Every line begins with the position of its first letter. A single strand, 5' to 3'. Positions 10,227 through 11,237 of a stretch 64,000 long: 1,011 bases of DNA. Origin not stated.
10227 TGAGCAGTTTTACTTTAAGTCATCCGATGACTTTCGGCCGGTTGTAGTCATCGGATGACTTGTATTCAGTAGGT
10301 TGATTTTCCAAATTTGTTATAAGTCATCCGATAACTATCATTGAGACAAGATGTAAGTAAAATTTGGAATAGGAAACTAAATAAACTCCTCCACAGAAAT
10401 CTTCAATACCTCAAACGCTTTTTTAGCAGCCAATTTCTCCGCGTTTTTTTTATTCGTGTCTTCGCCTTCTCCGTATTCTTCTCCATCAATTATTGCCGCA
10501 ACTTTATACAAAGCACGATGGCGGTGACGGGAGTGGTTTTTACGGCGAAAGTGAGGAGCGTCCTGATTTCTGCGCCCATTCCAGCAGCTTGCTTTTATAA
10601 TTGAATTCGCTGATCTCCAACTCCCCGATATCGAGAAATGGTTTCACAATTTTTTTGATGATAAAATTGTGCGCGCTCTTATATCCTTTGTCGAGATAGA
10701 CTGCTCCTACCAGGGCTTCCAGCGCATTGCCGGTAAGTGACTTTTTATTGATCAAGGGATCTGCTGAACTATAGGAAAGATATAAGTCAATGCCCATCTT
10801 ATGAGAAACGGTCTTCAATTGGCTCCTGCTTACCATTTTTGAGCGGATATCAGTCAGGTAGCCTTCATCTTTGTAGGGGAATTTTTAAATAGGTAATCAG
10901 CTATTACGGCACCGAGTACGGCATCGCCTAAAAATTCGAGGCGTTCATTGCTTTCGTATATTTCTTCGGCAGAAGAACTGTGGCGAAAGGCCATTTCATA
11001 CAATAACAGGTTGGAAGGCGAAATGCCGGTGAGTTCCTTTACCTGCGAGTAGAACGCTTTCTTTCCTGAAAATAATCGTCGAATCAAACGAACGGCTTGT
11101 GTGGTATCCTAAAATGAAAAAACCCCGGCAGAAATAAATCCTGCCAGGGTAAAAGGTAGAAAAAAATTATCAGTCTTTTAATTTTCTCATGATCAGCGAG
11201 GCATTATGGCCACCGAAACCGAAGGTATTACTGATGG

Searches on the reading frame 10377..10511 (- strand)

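Call 98: search_protein_families(library=pfam, max_evalue=0.0001, proteins=[window:10377-10511:-])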
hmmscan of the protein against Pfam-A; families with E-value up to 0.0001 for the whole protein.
window:10377-10511:- (44 aa): 1 family
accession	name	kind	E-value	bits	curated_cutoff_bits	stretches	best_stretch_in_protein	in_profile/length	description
PF00035.32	dsrm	-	9.8e-10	39.3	23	1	2-36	32-66/66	Double-stranded RNA binding motif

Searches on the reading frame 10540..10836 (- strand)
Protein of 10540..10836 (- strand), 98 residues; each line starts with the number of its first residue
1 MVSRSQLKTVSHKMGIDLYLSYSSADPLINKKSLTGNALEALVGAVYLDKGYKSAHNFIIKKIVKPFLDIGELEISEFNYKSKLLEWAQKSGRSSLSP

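Call 98: search_protein_families(library=pfam, max_evalue=0.0001, proteins=[window:10540-10836:-])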
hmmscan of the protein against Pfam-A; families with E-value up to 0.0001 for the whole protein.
window:10540-10836:- (98 aa): 1 family
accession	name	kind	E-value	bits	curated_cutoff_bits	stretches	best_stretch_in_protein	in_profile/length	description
PF14622.11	Ribonucleas_3_3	-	3.3e-10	40.7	35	1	1-66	59-127/128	Ribonuclease-III-like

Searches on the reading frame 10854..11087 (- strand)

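Call 98: search_protein_families(library=pfam, max_evalue=0.0001, proteins=[window:10854-11087:-])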
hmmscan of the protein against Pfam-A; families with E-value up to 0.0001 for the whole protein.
window:10854-11087:- (77 aa): 2 families
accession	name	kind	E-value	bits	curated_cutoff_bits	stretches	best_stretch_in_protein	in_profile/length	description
PF14622.11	Ribonucleas_3_3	-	4.3e-09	37.1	35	1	29-73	4-48/128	Ribonuclease-III-like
PF00636.31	Ribonuclease_3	-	1.5e-05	26.2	27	1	48-72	1-25/102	Ribonuclease III domain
